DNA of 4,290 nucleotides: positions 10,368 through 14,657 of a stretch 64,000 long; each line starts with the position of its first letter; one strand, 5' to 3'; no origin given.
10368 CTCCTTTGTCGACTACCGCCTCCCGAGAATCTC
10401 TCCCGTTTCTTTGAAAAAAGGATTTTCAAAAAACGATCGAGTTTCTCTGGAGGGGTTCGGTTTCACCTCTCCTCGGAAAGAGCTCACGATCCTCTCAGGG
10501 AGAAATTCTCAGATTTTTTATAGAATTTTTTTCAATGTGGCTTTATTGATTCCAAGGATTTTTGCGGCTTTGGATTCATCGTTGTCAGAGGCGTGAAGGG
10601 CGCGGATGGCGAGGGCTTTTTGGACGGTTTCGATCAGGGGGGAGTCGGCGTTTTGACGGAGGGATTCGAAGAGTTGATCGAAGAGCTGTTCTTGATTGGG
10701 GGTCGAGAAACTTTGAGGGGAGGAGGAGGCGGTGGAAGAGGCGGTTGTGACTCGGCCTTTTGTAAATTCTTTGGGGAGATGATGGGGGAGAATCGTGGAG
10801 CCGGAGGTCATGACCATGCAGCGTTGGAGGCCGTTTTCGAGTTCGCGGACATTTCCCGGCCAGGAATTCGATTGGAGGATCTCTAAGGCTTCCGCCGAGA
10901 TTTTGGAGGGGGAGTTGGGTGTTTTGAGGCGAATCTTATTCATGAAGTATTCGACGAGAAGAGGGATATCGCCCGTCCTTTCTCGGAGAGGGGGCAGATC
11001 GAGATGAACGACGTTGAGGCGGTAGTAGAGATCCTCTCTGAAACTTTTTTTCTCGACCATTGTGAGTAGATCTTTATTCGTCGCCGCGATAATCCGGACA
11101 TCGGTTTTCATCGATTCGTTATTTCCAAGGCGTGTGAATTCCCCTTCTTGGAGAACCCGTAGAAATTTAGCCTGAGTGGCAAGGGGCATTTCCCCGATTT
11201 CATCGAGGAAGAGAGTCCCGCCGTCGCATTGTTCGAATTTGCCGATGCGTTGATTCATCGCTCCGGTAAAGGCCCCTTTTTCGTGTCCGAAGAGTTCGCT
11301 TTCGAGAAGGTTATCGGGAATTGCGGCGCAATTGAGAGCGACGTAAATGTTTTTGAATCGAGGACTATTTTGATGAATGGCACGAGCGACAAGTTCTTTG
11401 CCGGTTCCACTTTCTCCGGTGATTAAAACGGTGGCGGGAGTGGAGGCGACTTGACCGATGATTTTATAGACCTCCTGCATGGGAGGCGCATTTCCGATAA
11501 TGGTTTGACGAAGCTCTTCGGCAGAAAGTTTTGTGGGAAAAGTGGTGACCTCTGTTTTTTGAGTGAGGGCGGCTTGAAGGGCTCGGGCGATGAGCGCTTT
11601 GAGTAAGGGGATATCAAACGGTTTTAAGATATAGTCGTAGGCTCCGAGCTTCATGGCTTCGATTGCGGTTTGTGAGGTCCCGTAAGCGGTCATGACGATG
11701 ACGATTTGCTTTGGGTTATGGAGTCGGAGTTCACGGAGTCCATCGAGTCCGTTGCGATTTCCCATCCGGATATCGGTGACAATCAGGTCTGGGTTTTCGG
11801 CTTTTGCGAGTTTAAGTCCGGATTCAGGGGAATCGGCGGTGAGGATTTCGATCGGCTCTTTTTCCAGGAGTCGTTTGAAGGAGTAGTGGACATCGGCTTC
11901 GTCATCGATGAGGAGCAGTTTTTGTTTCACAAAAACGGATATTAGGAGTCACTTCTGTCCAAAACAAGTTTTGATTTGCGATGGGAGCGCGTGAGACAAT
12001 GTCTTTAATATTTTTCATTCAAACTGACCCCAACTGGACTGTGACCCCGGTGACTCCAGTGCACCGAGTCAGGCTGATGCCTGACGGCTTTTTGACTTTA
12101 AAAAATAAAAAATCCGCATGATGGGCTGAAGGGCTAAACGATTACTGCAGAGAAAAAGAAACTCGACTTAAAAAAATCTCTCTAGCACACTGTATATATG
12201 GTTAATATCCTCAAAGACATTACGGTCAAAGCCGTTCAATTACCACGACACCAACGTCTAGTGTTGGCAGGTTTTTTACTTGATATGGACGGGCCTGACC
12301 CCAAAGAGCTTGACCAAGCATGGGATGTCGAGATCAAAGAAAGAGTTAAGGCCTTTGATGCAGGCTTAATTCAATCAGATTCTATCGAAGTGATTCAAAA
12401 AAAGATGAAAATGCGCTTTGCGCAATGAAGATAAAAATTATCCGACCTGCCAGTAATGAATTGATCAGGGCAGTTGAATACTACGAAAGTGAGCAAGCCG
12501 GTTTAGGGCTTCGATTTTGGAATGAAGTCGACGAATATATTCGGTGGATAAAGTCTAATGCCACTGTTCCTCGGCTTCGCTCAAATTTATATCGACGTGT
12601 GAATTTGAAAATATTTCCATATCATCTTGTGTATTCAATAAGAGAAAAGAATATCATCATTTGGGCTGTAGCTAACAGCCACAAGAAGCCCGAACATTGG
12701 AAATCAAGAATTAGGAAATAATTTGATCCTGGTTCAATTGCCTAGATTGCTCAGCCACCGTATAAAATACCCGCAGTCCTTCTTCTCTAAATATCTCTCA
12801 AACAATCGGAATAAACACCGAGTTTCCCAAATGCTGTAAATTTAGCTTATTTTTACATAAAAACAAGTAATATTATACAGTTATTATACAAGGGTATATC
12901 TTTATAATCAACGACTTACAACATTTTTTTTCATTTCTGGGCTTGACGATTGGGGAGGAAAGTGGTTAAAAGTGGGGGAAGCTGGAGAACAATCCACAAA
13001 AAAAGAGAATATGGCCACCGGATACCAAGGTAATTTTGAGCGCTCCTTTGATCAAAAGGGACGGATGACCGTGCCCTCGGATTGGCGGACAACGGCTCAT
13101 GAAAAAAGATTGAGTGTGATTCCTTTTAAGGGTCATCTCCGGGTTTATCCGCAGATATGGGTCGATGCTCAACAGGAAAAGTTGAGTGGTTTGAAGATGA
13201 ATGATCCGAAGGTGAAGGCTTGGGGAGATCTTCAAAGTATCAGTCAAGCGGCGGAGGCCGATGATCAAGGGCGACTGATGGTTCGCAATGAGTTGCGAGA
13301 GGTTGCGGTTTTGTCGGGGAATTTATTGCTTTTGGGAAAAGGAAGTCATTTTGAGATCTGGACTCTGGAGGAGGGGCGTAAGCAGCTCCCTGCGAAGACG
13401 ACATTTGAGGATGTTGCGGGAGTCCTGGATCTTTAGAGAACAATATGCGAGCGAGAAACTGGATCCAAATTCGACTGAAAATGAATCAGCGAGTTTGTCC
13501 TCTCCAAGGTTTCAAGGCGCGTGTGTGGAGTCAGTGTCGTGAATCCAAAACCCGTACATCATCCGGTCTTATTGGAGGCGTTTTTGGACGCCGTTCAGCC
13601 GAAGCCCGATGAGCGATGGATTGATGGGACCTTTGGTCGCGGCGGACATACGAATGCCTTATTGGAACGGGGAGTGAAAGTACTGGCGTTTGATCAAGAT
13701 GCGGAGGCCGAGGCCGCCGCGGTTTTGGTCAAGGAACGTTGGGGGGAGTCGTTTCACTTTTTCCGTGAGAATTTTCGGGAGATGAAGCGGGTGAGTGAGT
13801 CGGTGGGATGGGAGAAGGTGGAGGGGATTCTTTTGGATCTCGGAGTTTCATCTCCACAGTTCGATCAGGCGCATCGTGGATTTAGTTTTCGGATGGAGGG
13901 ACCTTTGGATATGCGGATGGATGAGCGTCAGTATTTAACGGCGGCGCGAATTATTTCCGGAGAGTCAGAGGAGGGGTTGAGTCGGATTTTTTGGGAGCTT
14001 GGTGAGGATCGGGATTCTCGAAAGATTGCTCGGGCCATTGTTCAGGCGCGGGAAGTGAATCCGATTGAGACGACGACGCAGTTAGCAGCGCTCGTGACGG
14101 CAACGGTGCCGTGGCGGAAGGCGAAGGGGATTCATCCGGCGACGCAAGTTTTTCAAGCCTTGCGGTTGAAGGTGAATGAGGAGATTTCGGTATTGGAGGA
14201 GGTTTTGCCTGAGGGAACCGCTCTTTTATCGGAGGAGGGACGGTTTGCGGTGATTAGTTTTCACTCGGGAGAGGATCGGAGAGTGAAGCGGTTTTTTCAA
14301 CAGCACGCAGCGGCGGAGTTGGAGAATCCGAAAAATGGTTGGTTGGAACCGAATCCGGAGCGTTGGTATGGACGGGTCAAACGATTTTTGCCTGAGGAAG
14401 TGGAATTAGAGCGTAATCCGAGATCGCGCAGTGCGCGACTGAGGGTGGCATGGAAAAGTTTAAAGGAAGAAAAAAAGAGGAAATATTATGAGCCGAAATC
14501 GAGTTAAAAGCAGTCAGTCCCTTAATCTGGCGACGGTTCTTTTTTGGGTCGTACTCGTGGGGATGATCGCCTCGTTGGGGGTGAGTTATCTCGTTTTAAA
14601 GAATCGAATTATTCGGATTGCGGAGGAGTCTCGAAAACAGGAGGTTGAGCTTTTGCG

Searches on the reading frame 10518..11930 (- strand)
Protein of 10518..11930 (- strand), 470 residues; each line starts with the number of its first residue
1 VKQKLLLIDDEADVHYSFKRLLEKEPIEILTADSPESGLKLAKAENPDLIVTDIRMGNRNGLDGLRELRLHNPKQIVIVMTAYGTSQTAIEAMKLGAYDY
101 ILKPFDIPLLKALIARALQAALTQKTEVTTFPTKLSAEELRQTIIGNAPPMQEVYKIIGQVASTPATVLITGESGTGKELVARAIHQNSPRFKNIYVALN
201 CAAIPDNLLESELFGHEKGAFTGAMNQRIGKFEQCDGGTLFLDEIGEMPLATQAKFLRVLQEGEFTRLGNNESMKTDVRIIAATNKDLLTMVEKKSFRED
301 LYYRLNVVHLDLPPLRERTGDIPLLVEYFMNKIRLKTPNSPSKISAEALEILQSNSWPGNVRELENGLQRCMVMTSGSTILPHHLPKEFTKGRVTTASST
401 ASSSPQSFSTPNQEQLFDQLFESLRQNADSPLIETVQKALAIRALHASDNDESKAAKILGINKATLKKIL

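Call 13: search_protein_families(library=pfam, proteins=[window:10518-11930:-])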
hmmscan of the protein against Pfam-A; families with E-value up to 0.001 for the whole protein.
window:10518-11930:- (470 aa): 6 families
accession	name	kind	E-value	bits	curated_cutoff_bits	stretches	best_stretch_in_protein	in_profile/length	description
PF00158.32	Sigma54_activat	-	8.5e-75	250.5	20.2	1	144-310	1-167/168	Sigma-54 interaction domain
PF00072.30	Response_reg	-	5.6e-27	94.6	30.2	1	6-114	2-110/111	Response regulator receiver domain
PF25601.1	AAA_lid_14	-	9.7e-25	86.7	27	1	316-399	1-84/87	AAA+ ATPase lid domain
PF14532.12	Sigma54_activ_2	-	1.1e-23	84.4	25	1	145-315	1-138/138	Sigma-54 interaction domain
PF07728.20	AAA_5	-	2.5e-10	41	22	1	168-288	2-125/139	AAA domain (dynein-related subfamily)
PF00004.35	AAA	-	6.4e-05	23.9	21.2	1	168-286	1-110/131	ATPase family associated with various cellular activities (AAA)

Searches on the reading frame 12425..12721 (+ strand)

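Call 13: search_protein_families(library=pfam, proteins=[window:12425-12721:+])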
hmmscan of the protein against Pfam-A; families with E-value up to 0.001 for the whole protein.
window:12425-12721:+ (98 aa): 1 family
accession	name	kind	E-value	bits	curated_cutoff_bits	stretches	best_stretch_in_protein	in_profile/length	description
PF05016.21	ParE_toxin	-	7.5e-05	23.7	23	1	6-85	4-85/89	ParE toxin of type II toxin-antitoxin system, parDE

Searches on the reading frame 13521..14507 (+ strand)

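Call 13: search_protein_families(library=pfam, proteins=[window:13521-14507:+])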
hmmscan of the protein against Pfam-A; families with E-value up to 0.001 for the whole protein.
window:13521-14507:+ (328 aa): 1 family
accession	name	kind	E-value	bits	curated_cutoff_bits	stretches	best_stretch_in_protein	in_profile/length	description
PF01795.25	Methyltransf_5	-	1.5e-89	301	27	1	12-312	3-308/309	MraW methylase family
